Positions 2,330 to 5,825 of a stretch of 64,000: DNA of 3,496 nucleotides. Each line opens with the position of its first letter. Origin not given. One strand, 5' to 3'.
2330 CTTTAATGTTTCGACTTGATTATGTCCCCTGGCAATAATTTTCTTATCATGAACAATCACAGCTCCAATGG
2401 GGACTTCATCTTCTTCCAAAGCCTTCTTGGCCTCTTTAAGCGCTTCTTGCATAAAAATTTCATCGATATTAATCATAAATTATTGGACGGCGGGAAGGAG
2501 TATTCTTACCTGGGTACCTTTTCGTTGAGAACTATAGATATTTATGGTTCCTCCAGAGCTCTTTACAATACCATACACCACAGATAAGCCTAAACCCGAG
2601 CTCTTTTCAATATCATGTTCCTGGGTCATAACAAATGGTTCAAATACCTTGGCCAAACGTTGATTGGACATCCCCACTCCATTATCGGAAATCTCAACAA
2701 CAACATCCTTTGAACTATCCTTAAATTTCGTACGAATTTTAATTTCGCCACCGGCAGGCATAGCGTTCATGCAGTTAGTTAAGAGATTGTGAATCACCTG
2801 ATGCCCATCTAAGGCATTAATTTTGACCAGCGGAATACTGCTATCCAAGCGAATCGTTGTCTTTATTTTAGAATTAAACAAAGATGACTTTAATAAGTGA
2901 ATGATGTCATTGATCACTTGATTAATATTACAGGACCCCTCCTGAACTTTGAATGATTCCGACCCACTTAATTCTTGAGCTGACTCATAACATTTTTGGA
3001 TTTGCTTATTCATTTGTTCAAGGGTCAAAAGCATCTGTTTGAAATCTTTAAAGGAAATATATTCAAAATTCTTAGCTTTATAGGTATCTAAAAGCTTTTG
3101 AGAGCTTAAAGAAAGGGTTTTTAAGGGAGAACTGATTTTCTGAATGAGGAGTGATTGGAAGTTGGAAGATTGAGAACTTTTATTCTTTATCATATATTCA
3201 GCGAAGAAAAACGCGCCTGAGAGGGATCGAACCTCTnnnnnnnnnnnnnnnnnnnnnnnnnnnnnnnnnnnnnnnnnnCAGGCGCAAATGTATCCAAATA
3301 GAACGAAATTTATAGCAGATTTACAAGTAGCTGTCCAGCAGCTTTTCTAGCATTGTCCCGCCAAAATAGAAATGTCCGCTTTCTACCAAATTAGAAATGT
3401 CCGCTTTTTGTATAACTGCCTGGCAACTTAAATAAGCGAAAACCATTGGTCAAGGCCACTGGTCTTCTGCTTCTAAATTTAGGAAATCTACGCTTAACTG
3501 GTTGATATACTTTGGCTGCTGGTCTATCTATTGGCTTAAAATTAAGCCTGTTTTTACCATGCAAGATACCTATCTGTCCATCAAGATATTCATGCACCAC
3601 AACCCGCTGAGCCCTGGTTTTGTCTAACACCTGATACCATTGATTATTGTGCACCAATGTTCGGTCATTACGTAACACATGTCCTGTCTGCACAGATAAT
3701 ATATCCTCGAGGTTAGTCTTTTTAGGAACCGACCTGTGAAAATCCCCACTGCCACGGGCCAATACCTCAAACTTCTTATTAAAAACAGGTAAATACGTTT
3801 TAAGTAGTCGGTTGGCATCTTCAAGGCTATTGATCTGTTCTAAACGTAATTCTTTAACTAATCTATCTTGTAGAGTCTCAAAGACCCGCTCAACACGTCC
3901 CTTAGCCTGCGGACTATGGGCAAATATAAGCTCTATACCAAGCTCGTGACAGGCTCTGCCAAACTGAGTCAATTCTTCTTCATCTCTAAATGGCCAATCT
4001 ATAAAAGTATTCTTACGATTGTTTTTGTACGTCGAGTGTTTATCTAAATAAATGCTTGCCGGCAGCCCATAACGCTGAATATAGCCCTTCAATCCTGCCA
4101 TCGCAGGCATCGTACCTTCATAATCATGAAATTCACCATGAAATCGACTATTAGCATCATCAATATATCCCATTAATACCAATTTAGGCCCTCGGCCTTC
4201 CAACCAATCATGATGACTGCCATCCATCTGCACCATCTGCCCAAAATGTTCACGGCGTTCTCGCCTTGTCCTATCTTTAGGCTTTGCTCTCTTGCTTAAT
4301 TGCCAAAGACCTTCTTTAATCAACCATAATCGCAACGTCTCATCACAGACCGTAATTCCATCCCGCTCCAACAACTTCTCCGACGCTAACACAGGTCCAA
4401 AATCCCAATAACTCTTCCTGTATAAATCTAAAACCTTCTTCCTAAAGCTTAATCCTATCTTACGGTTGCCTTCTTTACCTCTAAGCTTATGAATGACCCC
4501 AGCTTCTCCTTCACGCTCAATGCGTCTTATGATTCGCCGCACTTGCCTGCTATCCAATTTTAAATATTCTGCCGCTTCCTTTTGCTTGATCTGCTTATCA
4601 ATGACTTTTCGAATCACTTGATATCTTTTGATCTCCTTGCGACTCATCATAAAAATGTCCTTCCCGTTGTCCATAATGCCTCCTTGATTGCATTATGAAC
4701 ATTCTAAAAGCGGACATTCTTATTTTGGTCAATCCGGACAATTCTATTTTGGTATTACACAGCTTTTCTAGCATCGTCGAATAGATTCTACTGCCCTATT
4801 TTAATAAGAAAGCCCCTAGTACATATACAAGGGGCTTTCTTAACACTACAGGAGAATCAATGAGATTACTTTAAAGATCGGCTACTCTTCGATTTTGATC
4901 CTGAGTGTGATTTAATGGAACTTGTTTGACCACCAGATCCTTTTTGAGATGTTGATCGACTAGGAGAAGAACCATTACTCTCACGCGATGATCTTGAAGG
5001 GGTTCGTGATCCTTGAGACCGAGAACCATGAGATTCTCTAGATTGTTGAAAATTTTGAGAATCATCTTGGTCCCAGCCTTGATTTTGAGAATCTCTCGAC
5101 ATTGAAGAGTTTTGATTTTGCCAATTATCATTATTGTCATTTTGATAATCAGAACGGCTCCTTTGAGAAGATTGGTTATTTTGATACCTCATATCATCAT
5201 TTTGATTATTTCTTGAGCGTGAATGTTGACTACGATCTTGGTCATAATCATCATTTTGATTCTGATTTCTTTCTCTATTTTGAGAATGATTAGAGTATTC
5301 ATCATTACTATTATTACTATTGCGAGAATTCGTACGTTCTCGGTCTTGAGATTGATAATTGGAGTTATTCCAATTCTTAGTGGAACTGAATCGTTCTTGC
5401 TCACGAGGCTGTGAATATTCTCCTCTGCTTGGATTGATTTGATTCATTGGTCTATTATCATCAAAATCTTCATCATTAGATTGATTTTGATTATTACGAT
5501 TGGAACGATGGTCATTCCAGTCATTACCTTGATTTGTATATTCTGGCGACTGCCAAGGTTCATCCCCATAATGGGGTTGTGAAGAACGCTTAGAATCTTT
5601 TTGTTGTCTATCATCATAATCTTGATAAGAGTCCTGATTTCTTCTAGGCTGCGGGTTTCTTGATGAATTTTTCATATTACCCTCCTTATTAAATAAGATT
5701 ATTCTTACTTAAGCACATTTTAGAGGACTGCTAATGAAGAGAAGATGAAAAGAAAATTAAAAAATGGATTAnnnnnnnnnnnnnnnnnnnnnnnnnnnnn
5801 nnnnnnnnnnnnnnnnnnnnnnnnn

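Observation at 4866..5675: Strongly signalled gene for a 269-aa N/Q/S/D-rich intrinsically disordered protein, wedged between an IS and the NHEJ operon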

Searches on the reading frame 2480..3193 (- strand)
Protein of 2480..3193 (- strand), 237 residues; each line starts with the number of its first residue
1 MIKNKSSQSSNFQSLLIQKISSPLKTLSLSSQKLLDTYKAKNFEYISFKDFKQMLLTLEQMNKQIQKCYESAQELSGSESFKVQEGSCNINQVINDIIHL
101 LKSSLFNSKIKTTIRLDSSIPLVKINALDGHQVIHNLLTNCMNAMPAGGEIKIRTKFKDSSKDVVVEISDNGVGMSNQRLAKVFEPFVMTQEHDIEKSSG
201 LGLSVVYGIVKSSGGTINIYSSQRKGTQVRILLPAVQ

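Call 42: search_protein_families(library=pfam, proteins=[window:2480-3193:-], max_evalue=0.01)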
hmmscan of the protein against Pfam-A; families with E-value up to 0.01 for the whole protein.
window:2480-3193:- (237 aa): 4 families
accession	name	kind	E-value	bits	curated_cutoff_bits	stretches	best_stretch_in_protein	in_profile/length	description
PF02518.31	HATPase_c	-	4.2e-23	82.3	26.4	1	131-235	7-109/111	Histidine kinase-, DNA gyrase B-, and HSP90-like ATPase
PF13589.12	HATPase_c_3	-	0.00069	20.1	25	1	132-200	5-69/137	Histidine kinase-, DNA gyrase B-, and HSP90-like ATPase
PF14501.12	HATPase_c_5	-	0.00079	19.8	22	1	126-224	2-93/102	GHKL domain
PF13581.12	HATPase_c_2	-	0.002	18.6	27.4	1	138-231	40-125/127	Histidine kinase-like ATPase domain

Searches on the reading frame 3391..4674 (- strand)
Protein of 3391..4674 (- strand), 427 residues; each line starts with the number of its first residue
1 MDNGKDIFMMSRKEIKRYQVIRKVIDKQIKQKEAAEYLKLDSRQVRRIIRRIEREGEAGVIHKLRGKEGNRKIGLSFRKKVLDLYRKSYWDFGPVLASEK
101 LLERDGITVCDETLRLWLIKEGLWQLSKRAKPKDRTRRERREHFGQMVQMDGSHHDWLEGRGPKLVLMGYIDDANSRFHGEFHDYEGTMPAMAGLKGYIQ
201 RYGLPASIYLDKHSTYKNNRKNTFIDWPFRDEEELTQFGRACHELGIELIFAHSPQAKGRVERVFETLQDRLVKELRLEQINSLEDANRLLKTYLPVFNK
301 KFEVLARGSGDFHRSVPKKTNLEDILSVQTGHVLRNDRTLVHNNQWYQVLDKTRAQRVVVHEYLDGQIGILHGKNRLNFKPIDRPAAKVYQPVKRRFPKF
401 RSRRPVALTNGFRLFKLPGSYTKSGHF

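Call 3: search_protein_families(library=pfam, proteins=[window:3391-4674:-], max_evalue=0.1)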
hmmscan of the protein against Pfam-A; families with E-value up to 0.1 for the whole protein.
window:3391-4674:- (427 aa): 6 families
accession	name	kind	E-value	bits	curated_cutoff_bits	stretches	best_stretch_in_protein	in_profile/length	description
PF13384.12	HTH_23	-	8.2e-07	29.1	24.6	1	12-60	2-49/50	Homeodomain-like domain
PF13518.12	HTH_28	-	2.6e-06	27.8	25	1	16-67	1-51/52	Helix-turn-helix domain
PF13565.12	HTH_32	-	0.00037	21.4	33.7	1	45-118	2-73/73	Homeodomain-like domain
PF13551.12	HTH_29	-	0.00081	19.9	28.1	1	20-69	4-52/64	Winged helix-turn helix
PF13683.12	rve_3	-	0.006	16.8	26.5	1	247-300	5-55/67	Integrase core domain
PF24101.1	eWH_GTF3C1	-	0.027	14.6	30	1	22-72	25-79/110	GTF3C1, extended winged-helix domain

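Call 43: search_protein_families(library=ncbifam, proteins=[window:3391-4674:-], max_evalue=1)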
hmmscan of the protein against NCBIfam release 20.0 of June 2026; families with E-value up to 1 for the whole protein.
window:3391-4674:- (427 aa): 6 families
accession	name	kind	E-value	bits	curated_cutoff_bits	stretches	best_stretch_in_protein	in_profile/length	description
NF033594.2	transpos_ISNCY_2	equivalog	4.7e-118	394.6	250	1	19-378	1-363/368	ISNCY family transposase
NF033577.2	transpos_IS481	equivalog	1.2e-31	110.3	224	1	16-300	1-268/284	IS481 family transposase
NF033546.1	transpos_IS21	equivalog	7.6e-05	22.4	160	1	242-295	209-263/294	IS21 family transposase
NF033516.0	transpos_IS3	equivalog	0.0037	16.6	160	0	252-301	308-354/369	IS3 family transposase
NF033545.0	transpos_IS630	equivalog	0.019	14.4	100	1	26-148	10-134/299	IS630 family transposase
TIGR01889.1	Staph_reg_Sar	paralog_domain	0.19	12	62.6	1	7-80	20-92/109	staphylococcal accessory regulator family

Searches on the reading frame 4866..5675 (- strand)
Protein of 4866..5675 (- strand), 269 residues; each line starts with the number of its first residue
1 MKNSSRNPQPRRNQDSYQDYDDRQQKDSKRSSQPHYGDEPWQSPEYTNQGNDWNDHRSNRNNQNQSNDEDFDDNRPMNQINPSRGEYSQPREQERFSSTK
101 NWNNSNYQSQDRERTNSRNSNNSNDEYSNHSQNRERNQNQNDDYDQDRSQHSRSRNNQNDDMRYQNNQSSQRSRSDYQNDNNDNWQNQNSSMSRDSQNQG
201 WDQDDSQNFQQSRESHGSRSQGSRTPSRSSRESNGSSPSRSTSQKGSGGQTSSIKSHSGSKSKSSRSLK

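Call 3: search_protein_families(library=pfam, proteins=[window:4866-5675:-], max_evalue=0.1)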
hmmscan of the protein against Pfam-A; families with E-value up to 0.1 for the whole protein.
window:4866-5675:- (269 aa): 0 families

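Call 6: find_homologous_proteins(query=window:4866-5675:-, max_evalue=0.001)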
Query window:4866-5675:-: 494 candidates shared short words with the query, none scored E <= 0.001.

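Call 8: find_encoding_contigs(protein=window:4866-5675:-, flank=10000, max_places=6)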
Protein window:4866-5675:- (269 aa): 2 contigs read that carry it; 2 places shown.
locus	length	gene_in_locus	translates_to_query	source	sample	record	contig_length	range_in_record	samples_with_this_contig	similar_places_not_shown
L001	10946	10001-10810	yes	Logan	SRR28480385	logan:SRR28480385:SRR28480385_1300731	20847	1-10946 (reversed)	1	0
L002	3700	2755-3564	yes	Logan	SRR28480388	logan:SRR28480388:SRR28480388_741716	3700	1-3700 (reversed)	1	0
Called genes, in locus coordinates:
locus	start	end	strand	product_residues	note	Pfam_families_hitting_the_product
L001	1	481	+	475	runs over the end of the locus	PF01425:Amidase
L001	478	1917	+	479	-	PF02934:GatB_N, PF02637:GatB_Yqey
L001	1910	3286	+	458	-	PF22694:CtpB_N-like (weak), PF00595:PDZ, PF13180:PDZ_2, PF17820:PDZ_6, PF03572:Peptidase_S41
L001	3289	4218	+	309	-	PF04748:Polysacc_deac_2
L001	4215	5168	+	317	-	PF02543:Carbam_trans_N (faint), PF00814:TsaD, PF22521:HypF_C_2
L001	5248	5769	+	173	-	PF04519:Bactofilin, PF12728:HTH_17 (weak)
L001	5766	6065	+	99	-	PF12728:HTH_17 (weak)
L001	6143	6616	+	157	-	PF09990:DUF2231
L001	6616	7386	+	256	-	PF02735:Ku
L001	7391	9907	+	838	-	PF13298:LigD_N, PF01068:DNA_ligase_A_M, PF01331:mRNA_cap_enzyme (weak), PF09414:RNA_ligase (weak), PF04679:DNA_ligase_A_C, PF21686:LigD_Prim-Pol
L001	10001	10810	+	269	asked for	-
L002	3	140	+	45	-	?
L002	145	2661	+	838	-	PF13298:LigD_N, PF01068:DNA_ligase_A_M, PF01331:mRNA_cap_enzyme (weak), PF09414:RNA_ligase (weak), PF04679:DNA_ligase_A_C, PF21686:LigD_Prim-Pol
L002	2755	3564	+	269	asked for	-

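Call 20: search_protein_representatives(protein=window:4866-5675:-)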
Query: 269 residues. Proteins with E-value up to 0.001 (for the whole library): 0; up to 1e-10: 0; up to 1e-30: 0. The best 0 are listed.

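Call 22: list_cluster_members(proteins=[window:4866-5675:-])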
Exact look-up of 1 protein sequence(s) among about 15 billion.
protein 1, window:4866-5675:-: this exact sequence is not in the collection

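Call 24: find_related_loci(query=window:4866-5675:-, collection=metagenome_contigs, flank=8000)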
Query window:4866-5675:- (269 aa) in metagenome_contigs; peptide patterns used: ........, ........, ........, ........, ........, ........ (x = any residue, [..] = any of these).
106 stretches matched a pattern, but none encodes a relative of the query by tblastn (E <= 1e-3).

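Call 32: predict_structure(protein=window:4866-5675:-)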
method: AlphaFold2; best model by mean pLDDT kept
length: 269 residues; sequences in the alignment: 1
mean_pLDDT: 45.0   pTM: 0.12
mean pLDDT of the five models: 45.0, 42.7, 41.9, 41.5, 37.9
residues with pLDDT >= 90: 0; 70-90: 0; 50-70: 63; < 50: 206
segments of 3 or more residues with pLDDT < 50: 1-7, 9-15, 45-47, 49-51, 58-69, 82-89, 93-111, 113-133, 135-144, 146-162, 164-182, 186-196, 198-201, 210-223, 226-257, 259-261
pLDDT, mean of each block of 10 residues (from residue 1): 44 48 52 55 50 51 45 53 46 46 41 41 38 44 45 39 41 41 45 45 50 42 43 39 41 45 49
secondary structure: DSSP gave nothing for this model
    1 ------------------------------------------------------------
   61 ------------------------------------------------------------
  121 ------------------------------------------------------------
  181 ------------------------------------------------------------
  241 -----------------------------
elements in order:

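Call 43: search_protein_families(library=ncbifam, proteins=[window:4866-5675:-], max_evalue=1)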
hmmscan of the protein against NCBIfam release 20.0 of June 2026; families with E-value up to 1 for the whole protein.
window:4866-5675:- (269 aa): 0 families

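Call 44: search_protein_families(library=phrogs, proteins=[window:4866-5675:-], max_evalue=1)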
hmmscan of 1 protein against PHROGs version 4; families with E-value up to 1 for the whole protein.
window:4866-5675:- (269 aa): 0 families

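Call 62: search_protein_families(library=padloc, proteins=[window:4866-5675:-], max_evalue=0.1)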
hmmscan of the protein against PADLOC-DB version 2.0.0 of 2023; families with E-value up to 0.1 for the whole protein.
window:4866-5675:- (269 aa): 0 families

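Call 64: search_solved_structures(query=window:4866-5675:-, max_evalue=1)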
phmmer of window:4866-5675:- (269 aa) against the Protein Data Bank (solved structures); distinct sequences matched with E-value up to 1: 0.

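Call 65: find_related_loci(query=window:4866-5675:-, collection=viral_contigs, flank=3000)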
Query window:4866-5675:- (269 aa) in viral_contigs; peptide patterns used: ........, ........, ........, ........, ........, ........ (x = any residue, [..] = any of these).
6 stretches matched a pattern, but none encodes a relative of the query by tblastn (E <= 1e-3).
